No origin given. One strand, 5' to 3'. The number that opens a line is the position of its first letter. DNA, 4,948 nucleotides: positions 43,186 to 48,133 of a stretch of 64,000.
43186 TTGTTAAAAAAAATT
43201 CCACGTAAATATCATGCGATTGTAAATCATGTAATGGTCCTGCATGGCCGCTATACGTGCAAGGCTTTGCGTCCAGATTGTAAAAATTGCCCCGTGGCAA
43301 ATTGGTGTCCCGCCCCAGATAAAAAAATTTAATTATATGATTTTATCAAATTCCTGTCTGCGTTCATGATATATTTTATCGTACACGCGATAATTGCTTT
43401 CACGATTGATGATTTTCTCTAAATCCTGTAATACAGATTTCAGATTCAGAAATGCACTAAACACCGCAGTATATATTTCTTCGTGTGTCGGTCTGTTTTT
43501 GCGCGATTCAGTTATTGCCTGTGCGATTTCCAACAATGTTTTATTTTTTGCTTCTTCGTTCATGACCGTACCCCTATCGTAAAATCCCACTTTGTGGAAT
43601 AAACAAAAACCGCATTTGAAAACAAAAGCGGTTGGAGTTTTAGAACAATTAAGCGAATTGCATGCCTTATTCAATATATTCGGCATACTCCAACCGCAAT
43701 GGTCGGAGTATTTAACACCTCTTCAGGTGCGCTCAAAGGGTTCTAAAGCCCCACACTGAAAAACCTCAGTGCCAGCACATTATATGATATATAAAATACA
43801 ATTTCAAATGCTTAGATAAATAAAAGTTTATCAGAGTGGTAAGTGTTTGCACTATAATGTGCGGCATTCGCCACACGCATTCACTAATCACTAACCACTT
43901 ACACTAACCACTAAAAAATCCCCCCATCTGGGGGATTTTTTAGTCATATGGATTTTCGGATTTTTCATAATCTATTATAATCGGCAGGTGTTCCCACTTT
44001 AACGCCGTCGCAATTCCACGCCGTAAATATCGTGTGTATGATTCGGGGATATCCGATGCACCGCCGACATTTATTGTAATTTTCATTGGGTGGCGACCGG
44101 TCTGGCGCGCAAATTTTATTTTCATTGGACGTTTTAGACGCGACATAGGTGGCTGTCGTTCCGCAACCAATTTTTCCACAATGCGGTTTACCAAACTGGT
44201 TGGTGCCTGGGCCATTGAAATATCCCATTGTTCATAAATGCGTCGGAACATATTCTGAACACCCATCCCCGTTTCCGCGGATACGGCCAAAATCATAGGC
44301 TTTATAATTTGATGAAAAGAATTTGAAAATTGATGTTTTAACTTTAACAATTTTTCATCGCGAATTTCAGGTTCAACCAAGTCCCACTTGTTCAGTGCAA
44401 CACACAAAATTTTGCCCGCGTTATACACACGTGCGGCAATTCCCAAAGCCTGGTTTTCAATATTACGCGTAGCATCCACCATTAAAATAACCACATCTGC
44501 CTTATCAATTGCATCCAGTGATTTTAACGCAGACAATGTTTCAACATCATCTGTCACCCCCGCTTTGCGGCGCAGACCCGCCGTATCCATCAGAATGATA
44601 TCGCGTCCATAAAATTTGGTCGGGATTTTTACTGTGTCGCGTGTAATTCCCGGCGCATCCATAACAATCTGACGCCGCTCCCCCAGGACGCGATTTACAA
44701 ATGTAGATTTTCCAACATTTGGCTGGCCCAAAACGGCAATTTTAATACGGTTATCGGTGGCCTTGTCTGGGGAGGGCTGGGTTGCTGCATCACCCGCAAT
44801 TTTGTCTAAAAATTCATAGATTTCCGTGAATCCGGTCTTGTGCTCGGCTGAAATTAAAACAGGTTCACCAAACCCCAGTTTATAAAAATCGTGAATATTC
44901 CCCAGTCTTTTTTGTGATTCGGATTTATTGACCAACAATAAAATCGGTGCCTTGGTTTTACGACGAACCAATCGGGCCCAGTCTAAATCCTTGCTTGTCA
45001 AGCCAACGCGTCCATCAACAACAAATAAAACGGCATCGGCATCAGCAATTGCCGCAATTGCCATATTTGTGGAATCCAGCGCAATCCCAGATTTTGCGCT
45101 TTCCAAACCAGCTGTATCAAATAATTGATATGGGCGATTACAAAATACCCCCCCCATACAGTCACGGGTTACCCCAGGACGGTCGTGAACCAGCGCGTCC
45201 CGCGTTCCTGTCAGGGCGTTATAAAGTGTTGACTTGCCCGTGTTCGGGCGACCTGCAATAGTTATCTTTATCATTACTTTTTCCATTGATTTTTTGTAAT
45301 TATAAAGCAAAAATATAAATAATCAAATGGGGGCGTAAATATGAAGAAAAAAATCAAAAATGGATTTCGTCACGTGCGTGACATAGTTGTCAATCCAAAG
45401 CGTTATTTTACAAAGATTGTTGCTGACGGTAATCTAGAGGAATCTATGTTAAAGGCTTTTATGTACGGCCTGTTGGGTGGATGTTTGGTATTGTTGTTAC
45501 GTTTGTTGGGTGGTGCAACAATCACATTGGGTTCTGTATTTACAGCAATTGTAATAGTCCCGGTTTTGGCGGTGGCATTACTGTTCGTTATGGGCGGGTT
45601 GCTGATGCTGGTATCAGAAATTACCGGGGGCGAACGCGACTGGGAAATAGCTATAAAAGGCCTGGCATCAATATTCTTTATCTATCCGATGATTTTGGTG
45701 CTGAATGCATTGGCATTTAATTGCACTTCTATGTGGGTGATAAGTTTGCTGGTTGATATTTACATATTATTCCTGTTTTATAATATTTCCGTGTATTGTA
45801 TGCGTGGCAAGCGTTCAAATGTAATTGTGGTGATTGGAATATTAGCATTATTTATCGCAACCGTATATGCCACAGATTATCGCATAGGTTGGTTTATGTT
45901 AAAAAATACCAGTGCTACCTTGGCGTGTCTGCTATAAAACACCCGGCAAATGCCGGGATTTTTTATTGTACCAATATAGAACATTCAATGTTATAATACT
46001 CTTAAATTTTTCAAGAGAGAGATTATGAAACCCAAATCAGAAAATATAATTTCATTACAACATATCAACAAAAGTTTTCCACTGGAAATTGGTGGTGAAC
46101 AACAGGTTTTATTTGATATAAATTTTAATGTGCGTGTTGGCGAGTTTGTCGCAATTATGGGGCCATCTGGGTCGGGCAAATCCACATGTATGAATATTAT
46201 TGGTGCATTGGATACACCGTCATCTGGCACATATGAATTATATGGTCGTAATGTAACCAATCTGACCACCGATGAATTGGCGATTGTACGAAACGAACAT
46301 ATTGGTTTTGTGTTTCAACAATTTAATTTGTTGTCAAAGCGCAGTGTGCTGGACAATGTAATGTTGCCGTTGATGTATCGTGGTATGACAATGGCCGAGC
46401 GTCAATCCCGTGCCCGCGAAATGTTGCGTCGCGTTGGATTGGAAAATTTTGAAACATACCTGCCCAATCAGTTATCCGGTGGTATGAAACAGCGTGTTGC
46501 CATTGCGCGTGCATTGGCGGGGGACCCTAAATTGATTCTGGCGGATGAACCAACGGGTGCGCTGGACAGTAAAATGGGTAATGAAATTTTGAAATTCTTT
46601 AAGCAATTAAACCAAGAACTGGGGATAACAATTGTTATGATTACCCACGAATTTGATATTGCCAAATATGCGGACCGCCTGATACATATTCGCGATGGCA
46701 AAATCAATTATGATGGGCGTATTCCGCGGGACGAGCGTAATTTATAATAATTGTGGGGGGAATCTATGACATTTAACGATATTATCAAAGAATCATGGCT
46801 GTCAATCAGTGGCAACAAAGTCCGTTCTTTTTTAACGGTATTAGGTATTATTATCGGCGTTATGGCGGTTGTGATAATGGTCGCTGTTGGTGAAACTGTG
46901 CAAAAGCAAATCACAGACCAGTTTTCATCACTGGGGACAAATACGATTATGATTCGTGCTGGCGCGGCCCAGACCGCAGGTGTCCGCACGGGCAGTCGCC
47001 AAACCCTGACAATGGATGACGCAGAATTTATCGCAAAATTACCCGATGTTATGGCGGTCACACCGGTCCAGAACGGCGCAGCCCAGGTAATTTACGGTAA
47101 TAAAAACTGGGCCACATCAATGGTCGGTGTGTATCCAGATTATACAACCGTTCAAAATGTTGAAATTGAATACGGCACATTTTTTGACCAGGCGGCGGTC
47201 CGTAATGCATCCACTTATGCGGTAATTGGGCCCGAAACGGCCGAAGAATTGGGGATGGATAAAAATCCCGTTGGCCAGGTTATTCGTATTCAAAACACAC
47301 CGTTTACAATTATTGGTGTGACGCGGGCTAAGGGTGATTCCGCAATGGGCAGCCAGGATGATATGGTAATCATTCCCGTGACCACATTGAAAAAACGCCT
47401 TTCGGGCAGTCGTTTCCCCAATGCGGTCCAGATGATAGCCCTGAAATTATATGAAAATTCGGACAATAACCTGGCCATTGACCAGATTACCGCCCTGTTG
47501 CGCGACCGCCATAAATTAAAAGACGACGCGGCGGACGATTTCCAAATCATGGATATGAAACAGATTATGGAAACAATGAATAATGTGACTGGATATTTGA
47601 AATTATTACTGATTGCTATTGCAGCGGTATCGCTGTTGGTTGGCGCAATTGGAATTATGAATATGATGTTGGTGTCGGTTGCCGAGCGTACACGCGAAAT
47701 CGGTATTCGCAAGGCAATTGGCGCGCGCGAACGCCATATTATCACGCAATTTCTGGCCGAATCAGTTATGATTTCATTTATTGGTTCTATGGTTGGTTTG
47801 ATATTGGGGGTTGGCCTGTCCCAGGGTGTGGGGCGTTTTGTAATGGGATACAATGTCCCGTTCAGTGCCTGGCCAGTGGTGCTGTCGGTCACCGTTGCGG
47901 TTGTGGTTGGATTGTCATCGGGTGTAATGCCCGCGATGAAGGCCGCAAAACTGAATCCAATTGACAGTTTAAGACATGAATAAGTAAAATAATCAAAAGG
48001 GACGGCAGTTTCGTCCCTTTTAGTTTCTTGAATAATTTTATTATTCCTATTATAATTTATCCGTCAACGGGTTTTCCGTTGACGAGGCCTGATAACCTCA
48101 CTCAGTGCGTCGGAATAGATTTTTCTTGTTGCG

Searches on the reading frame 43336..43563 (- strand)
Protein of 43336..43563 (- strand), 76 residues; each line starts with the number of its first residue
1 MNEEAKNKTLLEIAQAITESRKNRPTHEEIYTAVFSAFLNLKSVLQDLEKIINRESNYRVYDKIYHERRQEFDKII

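Call 28: search_protein_families(library=pfam, max_evalue=0.1, proteins=[window:43336-43563:-])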
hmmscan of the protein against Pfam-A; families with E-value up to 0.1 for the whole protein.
seq(76 aa): 4 families
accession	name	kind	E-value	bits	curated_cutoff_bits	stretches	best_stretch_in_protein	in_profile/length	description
PF21524.3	SAMD1_WH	-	0.00014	22.4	24.5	1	13-63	6-56/63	SAM domain-containing protein 1, WH domain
PF21219.3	USH1C_N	-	0.019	15.4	27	1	35-64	31-60/74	Harmonin, N-terminal domain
PF19349.4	DUF5927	-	0.038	13.5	27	1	20-73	54-108/300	Family of unknown function (DUF5927)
PF00721.27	TMV_coat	-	0.061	14.1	26.5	1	11-64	81-135/146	Virus coat protein (TMV like)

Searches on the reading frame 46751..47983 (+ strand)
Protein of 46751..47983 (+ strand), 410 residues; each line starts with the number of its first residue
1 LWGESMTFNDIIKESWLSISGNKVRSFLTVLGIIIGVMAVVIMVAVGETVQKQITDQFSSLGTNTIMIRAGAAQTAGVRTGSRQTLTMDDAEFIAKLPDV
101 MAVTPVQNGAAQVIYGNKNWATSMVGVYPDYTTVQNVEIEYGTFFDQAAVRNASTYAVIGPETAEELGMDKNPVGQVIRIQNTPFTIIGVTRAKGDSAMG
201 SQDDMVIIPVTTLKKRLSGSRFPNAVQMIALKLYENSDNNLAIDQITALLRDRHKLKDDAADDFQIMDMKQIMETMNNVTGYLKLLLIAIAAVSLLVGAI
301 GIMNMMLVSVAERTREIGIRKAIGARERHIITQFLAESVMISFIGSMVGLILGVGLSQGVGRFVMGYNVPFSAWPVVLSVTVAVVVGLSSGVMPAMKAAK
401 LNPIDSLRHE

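Call 12: find_related_loci(query=window:46751-47983:+, collection=genome_contigs, flank=6000)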
Query window:46751-47983:+ (410 aa) in genome_contigs; peptide patterns used: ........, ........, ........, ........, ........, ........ (x = any residue, [..] = any of these).
329 stretches matched a pattern; 230 encode a relative of the query (tblastn E <= 1e-3); the best 80 are kept; 80 distinct loci.
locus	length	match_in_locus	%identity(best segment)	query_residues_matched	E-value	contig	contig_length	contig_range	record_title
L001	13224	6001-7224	91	3-410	0e+0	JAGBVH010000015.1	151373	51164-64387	MAG: Alphaproteobacteria bacterium isolate RGIG9479 Yak_Cecum-4__c333429, whole genome shotgun sequence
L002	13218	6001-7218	88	5-410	0e+0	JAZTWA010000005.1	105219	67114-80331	MAG: Candidatus Enterousia sp. isolate T1900045335_YK20190024.MAGScoT_cleanbin_000047 SGB_6593_k141_2338781, whole genom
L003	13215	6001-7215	90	6-410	0e+0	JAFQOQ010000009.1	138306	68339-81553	MAG: Alphaproteobacteria bacterium isolate RGIG2010 Goat_Colon-1__c162728, whole genome shotgun sequence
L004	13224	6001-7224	86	3-410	0e+0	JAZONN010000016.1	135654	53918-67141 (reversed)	MAG: Candidatus Enterousia sp. isolate T1900045638_YK20190332.MAGScoT_cleanbin_000024 SGB_8112_k141_803737, whole genome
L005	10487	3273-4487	90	6-410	0e+0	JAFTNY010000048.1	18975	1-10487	MAG: Alphaproteobacteria bacterium isolate RGIG3991 Roe_deer_Cecum-4__c357267, whole genome shotgun sequence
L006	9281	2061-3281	88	4-410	0e+0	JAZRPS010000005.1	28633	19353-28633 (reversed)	MAG: Candidatus Enterousia sp. isolate T1900045373_YK20190063.MAGScoT_cleanbin_000025 SGB_6863_k141_1703880, whole genom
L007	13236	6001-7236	87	2-410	0e+0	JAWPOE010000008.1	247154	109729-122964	MAG: Alphaproteobacteria bacterium isolate KA0040-166 k141_183340, whole genome shotgun sequence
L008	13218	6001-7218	88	5-410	0e+0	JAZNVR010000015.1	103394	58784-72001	MAG: Candidatus Enterousia sp. isolate T1900044788_TS20190254.MAGScoT_cleanbin_000026 SGB_2627_k141_908217, whole genome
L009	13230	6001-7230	87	2-410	0e+0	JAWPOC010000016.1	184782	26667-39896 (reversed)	MAG: Alphaproteobacteria bacterium isolate KA0024-133 k141_131763, whole genome shotgun sequence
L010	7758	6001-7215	89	6-410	0e+0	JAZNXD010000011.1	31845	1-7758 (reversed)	MAG: Candidatus Enterousia sp. isolate T1900044780_TS20190246.MAGScoT_cleanbin_000045 SGB_2551_k141_1312153, whole genom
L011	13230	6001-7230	87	2-410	0e+0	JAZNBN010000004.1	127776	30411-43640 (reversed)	MAG: Candidatus Enterousia sp. isolate T1900044741_TS20190207.MAGScoT_cleanbin_000046 SGB_2069_k141_835942, whole genome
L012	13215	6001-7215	89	6-410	0e+0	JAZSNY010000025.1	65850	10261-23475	MAG: Candidatus Enterousia sp. isolate T1900044549_TS20190015.MAGScoT_cleanbin_000102 SGB_200_k141_441598, whole genome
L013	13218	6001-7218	88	5-410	0e+0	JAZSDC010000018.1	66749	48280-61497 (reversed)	MAG: Candidatus Enterousia sp. isolate T1900044601_TS20190067.MAGScoT_cleanbin_000040 SGB_692_k141_1866050, whole genome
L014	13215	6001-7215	88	6-410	0e+0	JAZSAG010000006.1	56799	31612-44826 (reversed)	MAG: Candidatus Enterousia sp. isolate T1900044938_TS20190404.MAGScoT_cleanbin_000029 SGB_3452_k141_1948842, whole genom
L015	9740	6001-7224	87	3-410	0e+0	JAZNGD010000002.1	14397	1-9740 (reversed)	MAG: Candidatus Enterousia sp. isolate T1900044708_TS20190174.MAGScoT_cleanbin_000035 SGB_1823_k141_1878922, whole genom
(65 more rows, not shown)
